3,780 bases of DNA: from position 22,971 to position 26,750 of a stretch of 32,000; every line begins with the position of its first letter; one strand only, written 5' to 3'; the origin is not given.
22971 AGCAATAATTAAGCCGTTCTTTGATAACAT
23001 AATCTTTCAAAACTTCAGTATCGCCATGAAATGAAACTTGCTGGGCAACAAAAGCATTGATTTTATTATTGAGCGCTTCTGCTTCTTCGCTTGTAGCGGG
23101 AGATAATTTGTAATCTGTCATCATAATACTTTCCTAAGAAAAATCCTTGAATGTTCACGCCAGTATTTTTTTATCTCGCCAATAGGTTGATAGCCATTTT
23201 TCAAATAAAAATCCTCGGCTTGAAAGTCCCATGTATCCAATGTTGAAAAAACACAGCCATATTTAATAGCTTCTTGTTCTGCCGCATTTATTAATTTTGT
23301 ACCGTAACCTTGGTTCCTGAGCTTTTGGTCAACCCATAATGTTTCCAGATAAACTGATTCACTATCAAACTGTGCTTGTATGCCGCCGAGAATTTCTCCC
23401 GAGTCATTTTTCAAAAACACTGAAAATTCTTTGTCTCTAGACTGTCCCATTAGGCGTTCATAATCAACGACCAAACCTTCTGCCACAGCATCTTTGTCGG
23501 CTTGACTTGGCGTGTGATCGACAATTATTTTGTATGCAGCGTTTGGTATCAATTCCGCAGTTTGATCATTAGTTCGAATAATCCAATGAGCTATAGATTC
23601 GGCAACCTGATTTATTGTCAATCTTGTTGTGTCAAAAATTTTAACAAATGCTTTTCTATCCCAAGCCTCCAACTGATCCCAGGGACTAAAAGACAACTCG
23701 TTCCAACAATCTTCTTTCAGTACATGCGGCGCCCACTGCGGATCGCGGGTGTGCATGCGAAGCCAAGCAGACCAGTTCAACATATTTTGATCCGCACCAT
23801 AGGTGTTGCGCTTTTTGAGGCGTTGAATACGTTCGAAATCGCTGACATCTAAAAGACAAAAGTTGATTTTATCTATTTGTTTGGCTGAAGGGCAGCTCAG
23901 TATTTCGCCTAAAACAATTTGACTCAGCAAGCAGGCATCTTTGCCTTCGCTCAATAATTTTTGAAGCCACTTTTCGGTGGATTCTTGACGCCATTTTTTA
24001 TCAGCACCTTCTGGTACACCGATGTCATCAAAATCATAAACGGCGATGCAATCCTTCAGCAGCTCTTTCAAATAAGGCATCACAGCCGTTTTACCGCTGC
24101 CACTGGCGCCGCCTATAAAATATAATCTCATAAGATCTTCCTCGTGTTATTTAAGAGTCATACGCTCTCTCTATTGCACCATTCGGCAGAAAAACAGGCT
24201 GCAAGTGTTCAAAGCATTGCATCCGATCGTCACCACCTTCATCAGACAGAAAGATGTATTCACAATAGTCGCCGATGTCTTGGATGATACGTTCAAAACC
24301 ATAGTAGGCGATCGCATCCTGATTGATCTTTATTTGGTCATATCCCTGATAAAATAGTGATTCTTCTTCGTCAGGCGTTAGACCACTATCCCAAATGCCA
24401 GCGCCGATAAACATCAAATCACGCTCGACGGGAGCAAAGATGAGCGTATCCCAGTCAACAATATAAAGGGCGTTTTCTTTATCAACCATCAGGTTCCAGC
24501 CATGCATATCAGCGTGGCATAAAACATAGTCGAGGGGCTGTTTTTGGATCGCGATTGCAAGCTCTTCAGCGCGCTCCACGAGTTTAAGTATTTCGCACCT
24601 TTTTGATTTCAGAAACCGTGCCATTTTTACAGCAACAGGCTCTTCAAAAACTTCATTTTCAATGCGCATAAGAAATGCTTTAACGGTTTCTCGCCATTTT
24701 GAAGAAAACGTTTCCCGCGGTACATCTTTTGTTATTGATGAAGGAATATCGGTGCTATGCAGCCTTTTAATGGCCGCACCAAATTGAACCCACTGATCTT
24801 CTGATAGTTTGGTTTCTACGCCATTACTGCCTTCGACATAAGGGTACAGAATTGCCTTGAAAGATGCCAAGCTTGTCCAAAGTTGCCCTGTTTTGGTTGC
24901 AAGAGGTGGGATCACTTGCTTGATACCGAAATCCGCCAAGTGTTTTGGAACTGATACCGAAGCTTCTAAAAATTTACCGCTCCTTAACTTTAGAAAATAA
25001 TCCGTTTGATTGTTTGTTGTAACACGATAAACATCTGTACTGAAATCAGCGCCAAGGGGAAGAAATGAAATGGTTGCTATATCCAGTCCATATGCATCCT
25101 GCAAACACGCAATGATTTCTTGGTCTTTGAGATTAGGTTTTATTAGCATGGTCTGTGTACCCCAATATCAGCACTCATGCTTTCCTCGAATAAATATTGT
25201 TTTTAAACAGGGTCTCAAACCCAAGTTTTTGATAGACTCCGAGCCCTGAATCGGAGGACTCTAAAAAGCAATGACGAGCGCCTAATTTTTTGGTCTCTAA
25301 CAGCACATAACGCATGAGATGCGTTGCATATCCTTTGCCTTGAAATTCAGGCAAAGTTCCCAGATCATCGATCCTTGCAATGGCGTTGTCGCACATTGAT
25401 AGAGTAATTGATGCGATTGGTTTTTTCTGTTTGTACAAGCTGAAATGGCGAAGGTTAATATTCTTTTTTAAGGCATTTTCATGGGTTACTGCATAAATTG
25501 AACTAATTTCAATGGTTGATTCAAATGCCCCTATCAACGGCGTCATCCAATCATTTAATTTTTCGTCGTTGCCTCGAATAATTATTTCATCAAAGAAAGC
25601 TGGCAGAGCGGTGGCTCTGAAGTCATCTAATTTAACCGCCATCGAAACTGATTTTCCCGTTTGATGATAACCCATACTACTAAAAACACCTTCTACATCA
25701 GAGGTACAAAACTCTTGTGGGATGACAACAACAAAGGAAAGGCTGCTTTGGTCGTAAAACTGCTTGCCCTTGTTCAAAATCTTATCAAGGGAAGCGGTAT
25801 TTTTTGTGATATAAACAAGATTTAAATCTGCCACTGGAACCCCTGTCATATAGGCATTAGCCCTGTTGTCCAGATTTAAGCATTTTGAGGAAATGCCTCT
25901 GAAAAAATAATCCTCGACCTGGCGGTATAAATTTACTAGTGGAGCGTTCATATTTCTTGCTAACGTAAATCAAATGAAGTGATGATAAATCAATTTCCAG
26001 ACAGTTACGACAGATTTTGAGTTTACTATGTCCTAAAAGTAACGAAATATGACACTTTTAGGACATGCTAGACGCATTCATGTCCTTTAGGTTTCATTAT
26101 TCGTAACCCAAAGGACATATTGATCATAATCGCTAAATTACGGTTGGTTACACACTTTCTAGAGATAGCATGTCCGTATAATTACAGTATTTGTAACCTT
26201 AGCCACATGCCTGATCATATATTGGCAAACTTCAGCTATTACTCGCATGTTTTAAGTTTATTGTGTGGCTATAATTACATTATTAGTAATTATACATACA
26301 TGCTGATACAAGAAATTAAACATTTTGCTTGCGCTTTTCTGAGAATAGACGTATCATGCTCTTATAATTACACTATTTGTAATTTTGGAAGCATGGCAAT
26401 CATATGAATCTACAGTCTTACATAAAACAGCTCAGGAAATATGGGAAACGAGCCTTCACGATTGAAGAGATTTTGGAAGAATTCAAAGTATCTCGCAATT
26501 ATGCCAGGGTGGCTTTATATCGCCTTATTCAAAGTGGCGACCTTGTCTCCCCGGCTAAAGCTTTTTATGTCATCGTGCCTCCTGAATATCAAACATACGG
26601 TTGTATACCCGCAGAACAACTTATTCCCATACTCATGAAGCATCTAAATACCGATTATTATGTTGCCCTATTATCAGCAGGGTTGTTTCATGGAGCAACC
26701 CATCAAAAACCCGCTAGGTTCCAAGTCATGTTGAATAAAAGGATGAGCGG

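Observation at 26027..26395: Five in-register 41-bp palindromic modules, three at an exact 93-bp period, fill the whole abiEi leader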

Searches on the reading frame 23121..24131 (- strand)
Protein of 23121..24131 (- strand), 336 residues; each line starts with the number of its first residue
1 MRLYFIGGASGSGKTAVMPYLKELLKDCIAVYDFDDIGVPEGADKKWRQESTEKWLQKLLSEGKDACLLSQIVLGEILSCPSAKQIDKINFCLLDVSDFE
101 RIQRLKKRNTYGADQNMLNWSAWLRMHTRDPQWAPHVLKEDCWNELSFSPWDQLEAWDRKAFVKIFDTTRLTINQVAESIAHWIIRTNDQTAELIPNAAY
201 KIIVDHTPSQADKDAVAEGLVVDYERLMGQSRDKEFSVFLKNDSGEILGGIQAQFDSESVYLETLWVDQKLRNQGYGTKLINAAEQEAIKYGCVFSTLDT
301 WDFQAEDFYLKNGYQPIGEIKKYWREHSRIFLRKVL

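Call 5: search_protein_families(library=pfam, proteins=[window:23121-24131:-], max_evalue=0.01)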
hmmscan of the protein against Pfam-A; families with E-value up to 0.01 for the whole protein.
window:23121-24131:- (336 aa): 5 families
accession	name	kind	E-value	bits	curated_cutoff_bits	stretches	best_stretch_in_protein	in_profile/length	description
PF00583.31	Acetyltransf_1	-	3.8e-14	53.4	20.7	1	230-314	28-116/116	Acetyltransferase (GNAT) family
PF13508.13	Acetyltransf_7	-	1.4e-11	45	27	1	238-316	5-84/84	Acetyltransferase (GNAT) domain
PF13673.13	Acetyltransf_10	-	2.9e-09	37.4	23.6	1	222-319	17-112/128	Acetyltransferase (GNAT) domain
PF13238.12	AAA_18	-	3.2e-06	28.1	29.4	1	5-110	2-113/128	AAA domain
PF06414.18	Zeta_toxin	-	0.0047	16.8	22.3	0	3-27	18-44/199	Zeta toxin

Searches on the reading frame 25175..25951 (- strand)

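Call 5: search_protein_families(library=pfam, proteins=[window:25175-25951:-], max_evalue=0.01)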
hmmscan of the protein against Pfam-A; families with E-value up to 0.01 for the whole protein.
window:25175-25951:- (258 aa): 6 families
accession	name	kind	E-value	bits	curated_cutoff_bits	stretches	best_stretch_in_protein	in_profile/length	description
PF00583.31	Acetyltransf_1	-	3.1e-11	44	20.7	1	166-245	32-116/116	Acetyltransferase (GNAT) family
PF13508.13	Acetyltransf_7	-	2.7e-10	40.9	27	1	169-246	5-83/84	Acetyltransferase (GNAT) domain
PF13673.13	Acetyltransf_10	-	7.6e-09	36.1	23.6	1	159-250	20-111/128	Acetyltransferase (GNAT) domain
PF13527.13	Acetyltransf_9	-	4.6e-05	23.8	25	1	192-247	73-126/127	Acetyltransferase (GNAT) domain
PF08445.16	FR47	-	0.0013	19.1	22.1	1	189-251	19-83/86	FR47-like protein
PF14542.12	Acetyltransf_CG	-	0.0017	18.9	30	1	170-224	2-57/80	GCN5-related N-acetyl-transferase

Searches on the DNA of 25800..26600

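Call 41: search_rna_families(source=window, start=25800, end=26600, threshold=evalue, max_evalue=1)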
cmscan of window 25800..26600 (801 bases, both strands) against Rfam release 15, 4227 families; matches with E-value up to 1: 1.
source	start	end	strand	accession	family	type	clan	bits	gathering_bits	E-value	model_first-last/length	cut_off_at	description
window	26079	26119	-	RF03956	mir-737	Gene; miRNA;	-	22.7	60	0.57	1-63/63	no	mir-737 microRNA precursor family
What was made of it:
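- Tried and rejected: Rfam at a permissive E-value gave only a meaningless miRNA-like hit on M2 (call 41).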

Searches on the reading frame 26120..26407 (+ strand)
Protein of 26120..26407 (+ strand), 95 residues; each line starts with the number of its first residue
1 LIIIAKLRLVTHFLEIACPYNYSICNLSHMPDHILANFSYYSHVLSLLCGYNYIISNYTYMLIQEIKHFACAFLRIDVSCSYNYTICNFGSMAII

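Call 5: search_protein_families(library=pfam, proteins=[window:26120-26407:+], max_evalue=0.01)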
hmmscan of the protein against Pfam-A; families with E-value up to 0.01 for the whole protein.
window:26120-26407:+ (95 aa): 0 families
